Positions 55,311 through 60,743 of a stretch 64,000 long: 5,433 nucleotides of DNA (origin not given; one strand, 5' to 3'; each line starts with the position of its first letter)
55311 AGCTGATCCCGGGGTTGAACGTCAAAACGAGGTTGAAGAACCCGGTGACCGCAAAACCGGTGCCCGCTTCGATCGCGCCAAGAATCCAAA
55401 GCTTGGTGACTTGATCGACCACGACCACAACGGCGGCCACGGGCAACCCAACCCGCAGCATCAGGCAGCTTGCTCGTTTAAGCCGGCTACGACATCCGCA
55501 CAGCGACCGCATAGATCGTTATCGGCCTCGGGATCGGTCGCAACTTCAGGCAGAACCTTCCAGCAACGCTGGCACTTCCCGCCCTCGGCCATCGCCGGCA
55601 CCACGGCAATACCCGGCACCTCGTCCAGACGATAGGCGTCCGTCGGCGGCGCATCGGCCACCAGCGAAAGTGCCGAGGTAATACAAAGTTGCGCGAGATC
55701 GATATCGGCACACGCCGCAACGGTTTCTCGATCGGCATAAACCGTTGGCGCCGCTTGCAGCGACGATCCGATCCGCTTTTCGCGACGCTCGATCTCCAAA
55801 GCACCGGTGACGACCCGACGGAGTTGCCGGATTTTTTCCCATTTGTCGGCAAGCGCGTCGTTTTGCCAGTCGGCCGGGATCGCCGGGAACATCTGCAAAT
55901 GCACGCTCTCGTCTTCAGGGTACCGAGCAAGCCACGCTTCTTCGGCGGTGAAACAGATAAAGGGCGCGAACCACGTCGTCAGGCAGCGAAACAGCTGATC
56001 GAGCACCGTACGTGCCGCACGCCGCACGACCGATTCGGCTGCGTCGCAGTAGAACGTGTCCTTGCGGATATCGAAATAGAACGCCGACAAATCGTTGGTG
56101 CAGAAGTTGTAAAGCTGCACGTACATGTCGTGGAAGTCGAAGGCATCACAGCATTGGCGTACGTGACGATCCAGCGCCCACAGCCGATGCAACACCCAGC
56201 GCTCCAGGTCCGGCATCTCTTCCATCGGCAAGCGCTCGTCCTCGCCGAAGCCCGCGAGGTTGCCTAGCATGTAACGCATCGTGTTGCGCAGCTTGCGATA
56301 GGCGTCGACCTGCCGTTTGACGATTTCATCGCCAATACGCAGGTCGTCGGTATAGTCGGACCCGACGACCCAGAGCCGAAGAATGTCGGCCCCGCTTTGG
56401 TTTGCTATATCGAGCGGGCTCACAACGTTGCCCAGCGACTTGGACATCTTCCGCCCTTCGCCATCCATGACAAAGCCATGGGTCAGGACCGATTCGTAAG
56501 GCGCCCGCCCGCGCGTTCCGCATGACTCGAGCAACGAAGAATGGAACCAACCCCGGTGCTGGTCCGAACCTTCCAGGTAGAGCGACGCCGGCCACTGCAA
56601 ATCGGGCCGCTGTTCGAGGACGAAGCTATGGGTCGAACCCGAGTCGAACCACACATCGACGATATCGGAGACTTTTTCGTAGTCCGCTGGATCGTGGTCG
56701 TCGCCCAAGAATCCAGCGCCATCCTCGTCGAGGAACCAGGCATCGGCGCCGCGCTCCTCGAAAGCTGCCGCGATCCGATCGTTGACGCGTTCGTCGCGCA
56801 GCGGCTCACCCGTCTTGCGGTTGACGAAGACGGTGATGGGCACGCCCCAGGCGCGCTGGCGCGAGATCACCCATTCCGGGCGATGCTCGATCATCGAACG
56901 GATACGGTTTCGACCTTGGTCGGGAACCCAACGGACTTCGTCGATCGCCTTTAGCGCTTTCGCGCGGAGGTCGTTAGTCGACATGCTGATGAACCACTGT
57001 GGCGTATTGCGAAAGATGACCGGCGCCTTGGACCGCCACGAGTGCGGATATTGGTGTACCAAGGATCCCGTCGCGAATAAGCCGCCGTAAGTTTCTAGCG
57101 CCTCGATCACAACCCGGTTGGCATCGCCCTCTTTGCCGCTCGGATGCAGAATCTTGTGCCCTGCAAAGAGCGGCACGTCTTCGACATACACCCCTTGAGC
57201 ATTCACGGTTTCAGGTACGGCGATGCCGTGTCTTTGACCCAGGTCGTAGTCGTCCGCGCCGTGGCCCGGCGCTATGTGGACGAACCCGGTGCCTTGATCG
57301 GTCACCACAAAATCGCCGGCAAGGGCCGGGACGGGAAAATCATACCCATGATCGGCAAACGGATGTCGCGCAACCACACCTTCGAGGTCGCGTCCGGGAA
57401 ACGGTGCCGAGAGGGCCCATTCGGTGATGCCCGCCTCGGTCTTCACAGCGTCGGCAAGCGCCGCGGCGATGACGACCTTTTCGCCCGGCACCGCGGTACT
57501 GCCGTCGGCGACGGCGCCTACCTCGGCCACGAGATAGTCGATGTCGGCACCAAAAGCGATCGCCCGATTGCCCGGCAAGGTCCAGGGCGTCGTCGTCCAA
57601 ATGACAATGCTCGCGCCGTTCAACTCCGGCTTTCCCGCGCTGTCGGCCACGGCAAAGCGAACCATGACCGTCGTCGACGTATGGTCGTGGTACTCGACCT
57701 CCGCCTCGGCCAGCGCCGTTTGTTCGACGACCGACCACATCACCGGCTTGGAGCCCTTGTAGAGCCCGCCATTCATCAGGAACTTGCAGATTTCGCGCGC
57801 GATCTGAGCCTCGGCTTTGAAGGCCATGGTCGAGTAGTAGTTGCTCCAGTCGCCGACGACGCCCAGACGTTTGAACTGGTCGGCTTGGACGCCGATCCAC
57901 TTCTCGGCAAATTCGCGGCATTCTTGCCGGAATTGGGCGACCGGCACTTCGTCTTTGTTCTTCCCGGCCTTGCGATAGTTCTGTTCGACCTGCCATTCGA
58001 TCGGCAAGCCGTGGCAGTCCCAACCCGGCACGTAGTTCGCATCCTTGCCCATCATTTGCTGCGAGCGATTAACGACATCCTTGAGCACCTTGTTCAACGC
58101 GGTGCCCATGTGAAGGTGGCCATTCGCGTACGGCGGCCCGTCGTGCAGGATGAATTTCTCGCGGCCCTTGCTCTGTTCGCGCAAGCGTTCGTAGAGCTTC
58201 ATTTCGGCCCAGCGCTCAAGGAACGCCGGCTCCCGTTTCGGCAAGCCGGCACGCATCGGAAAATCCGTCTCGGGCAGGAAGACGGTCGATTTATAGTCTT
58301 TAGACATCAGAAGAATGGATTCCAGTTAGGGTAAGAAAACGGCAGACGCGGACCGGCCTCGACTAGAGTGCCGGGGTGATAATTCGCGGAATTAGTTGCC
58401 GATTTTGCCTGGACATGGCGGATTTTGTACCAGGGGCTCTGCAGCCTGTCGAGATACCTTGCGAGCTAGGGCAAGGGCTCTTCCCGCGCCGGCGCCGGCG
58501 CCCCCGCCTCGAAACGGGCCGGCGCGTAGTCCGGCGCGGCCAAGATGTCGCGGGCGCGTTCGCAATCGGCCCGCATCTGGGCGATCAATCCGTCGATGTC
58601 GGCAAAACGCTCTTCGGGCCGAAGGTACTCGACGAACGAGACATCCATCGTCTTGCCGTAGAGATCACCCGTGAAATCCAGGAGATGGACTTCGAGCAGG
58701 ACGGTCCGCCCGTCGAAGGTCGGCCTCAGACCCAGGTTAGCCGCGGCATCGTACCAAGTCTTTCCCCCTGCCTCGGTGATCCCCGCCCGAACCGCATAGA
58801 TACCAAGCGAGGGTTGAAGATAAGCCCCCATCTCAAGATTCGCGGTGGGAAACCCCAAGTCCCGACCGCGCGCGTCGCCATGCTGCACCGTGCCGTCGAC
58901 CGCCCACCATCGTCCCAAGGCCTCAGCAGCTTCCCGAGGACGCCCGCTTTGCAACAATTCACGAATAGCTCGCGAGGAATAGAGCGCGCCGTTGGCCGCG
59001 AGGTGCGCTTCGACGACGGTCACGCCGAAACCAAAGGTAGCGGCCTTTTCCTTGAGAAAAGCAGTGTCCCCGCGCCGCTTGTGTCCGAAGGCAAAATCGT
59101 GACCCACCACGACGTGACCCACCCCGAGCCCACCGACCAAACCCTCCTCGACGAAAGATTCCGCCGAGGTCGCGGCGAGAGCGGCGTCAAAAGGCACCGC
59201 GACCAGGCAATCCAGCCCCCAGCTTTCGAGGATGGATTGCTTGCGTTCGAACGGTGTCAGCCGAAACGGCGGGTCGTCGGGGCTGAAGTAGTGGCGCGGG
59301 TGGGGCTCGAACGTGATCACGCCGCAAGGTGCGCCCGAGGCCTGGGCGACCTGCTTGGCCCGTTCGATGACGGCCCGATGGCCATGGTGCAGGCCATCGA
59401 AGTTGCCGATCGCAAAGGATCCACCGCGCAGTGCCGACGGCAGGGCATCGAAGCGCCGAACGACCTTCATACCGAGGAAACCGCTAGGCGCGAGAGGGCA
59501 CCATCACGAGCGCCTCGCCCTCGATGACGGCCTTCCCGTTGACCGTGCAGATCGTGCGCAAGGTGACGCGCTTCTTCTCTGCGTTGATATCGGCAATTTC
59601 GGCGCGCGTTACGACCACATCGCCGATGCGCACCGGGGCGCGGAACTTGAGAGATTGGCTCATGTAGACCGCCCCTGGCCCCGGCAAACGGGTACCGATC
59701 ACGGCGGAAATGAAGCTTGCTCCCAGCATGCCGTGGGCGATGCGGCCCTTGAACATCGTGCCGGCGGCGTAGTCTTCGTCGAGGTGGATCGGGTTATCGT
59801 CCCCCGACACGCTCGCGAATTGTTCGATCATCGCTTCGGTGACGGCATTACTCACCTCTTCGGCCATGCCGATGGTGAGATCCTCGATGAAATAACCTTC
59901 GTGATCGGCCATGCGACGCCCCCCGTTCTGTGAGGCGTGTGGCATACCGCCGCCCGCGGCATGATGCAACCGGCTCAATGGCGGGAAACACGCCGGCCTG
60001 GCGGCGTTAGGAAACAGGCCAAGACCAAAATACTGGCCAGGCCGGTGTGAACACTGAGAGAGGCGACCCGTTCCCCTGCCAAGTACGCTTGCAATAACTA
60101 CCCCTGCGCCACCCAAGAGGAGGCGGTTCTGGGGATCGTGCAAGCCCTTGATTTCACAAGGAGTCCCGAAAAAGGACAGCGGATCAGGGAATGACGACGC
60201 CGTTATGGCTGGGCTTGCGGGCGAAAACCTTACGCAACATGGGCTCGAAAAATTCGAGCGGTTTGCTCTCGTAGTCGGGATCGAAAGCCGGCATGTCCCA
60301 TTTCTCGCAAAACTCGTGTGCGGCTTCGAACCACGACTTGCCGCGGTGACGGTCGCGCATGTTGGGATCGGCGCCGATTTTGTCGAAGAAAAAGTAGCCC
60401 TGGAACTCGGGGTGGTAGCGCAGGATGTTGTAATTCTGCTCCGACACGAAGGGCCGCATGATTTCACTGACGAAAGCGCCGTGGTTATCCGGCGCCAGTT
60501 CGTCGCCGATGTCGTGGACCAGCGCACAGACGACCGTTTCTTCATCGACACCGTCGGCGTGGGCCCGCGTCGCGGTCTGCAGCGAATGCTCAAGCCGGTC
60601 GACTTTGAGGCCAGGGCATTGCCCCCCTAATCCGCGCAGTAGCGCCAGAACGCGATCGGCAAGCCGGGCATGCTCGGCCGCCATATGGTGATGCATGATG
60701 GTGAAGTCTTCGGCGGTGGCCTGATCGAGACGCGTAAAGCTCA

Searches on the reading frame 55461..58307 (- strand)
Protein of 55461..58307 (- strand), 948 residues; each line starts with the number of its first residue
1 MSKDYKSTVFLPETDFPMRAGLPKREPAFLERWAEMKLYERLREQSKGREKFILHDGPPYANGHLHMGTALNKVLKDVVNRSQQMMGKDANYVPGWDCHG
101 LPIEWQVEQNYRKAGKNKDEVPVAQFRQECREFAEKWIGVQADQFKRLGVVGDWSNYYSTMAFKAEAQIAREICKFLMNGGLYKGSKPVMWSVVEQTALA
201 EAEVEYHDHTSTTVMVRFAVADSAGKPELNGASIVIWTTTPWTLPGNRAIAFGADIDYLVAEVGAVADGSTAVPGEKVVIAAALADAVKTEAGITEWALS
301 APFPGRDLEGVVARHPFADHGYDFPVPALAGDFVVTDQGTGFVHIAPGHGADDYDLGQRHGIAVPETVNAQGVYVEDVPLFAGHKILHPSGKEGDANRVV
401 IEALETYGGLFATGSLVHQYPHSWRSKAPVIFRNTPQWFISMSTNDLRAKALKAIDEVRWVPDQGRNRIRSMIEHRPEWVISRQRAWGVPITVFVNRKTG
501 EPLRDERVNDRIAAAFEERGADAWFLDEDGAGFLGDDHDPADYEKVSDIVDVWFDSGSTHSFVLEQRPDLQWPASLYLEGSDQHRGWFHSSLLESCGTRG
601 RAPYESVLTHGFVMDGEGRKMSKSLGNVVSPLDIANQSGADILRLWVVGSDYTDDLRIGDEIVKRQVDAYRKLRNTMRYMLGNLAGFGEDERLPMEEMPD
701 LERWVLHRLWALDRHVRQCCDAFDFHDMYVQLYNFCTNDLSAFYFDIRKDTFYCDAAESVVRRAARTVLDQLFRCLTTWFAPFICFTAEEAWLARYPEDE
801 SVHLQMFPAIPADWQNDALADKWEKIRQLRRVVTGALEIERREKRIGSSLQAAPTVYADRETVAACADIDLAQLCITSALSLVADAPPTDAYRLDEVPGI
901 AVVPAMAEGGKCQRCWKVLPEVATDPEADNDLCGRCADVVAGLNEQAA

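Call 110: search_protein_families(library=pfam, proteins=[window:55461-58307:-], max_evalue=0.00001)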
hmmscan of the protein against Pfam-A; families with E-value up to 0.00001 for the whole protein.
window:55461-58307:- (948 aa): 5 families
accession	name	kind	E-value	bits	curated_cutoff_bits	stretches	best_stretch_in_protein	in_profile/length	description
PF00133.28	tRNA-synt_1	-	5.2e-136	454.1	22.7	1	29-658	2-413/414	tRNA synthetases class I (I, L, M and V)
PF08264.19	Anticodon_1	-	4.1e-27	95.3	25.1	1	702-851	1-143/148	Anticodon-binding domain of tRNA ligase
PF09334.17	tRNA-synt_1g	-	8.9e-20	71.2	20.1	1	59-204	8-135/391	tRNA synthetases class I (M)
PF01406.26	tRNA-synt_1e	-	9.3e-07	28.9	27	0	607-664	241-297/301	tRNA synthetases class I (C) catalytic domain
PF01921.24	tRNA-synt_1f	-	1.3e-06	28.1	27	0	609-677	271-339/360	tRNA synthetases class I (K)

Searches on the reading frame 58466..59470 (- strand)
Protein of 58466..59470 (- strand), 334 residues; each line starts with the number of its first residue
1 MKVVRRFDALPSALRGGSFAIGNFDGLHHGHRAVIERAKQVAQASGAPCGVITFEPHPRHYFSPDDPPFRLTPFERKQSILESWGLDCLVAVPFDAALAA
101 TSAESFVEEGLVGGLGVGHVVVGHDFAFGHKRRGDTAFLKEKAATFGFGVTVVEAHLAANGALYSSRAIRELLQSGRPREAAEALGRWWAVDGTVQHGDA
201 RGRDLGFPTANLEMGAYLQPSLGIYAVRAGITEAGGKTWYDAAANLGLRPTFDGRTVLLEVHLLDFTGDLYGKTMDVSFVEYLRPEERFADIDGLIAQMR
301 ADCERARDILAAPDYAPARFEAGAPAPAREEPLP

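Call 110: search_protein_families(library=pfam, proteins=[window:58466-59470:-], max_evalue=0.00001)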
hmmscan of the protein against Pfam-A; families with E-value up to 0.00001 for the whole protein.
window:58466-59470:- (334 aa): 2 families
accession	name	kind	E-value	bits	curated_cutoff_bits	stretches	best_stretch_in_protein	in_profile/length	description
PF06574.18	FAD_syn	-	3.2e-47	160.7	27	1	14-160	5-151/158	FAD synthetase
PF01687.23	Flavokinase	-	1.3e-40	138.9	19.6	1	185-310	1-124/124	Riboflavin kinase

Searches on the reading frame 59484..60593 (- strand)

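Call 110: search_protein_families(library=pfam, proteins=[window:59484-60593:-], max_evalue=0.00001)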
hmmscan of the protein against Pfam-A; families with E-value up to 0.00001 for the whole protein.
window:59484-60593:- (369 aa): 2 families
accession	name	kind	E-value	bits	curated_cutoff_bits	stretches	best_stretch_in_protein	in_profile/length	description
PF01575.25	MaoC_dehydratas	-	1e-23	83.7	27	1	246-344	13-114/123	MaoC like domain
PF13452.11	FAS1_DH_region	-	8.1e-08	32.9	22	1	241-356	3-129/132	FAS1-like, dehydratase domain region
